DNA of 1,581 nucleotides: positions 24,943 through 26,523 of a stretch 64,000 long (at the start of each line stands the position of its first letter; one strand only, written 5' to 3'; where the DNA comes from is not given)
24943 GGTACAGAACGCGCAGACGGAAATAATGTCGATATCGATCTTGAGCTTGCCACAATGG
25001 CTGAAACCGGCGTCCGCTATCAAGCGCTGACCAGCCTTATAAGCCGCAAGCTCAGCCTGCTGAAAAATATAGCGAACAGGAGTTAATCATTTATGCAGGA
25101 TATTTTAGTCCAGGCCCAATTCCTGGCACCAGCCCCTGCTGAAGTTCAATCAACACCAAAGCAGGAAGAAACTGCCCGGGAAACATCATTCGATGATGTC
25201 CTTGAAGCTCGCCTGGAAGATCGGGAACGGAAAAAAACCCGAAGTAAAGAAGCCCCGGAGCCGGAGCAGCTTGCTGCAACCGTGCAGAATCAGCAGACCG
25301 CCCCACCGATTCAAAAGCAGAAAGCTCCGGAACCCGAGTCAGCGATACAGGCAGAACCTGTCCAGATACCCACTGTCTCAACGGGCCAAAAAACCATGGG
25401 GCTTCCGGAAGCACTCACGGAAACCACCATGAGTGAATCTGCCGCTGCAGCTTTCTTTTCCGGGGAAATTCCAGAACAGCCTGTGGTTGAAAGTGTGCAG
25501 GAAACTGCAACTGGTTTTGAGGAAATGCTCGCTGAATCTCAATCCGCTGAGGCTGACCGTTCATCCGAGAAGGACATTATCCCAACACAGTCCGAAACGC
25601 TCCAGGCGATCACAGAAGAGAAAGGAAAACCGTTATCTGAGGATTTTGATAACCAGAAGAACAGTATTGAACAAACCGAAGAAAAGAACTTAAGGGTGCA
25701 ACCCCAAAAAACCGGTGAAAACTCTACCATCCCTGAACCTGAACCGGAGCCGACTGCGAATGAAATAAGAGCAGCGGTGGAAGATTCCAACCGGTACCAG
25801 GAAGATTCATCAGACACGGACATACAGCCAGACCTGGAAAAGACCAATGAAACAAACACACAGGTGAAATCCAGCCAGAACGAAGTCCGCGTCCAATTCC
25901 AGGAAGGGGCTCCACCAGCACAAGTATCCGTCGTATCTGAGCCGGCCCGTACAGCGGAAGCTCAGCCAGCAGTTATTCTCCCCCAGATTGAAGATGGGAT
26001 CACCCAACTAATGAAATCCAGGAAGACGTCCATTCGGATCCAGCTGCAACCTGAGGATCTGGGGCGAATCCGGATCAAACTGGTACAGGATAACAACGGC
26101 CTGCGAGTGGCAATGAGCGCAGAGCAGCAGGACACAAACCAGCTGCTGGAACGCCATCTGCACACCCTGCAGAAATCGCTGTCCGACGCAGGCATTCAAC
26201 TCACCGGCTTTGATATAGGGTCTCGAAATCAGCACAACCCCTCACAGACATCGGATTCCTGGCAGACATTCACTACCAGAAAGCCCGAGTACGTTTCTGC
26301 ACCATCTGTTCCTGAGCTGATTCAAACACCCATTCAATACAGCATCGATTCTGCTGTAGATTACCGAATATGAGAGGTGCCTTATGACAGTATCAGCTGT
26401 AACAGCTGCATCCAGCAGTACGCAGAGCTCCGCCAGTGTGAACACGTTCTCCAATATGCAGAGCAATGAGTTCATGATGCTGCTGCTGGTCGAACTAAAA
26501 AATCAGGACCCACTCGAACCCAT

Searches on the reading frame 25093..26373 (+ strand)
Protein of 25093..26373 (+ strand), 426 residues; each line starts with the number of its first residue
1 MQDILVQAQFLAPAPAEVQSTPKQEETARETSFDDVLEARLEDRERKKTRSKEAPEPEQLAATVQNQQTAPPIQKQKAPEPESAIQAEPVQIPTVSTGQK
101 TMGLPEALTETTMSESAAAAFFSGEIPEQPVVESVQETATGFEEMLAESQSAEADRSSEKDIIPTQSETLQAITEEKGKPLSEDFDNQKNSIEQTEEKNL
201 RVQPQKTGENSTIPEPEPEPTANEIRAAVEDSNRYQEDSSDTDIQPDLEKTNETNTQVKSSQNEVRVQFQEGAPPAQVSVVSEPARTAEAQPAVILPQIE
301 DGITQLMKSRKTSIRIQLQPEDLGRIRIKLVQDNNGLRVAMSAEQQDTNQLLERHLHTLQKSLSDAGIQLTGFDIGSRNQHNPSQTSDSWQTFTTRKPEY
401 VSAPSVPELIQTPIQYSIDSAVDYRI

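Call 42: search_protein_families(library=pfam, proteins=[window:25093-26373:+], max_evalue=0.001)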
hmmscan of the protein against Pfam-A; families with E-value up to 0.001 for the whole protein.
window:25093-26373:+ (426 aa): 2 families
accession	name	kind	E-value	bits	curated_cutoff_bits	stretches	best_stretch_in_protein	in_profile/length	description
PF02120.21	Flg_hook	-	1.1e-19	70.5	29.8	1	304-382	5-83/85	Flagellar hook-length control protein FliK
PF09483.15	HpaP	-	0.00066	20.2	23.8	0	310-367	22-79/90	Type III secretion protein (HpaP)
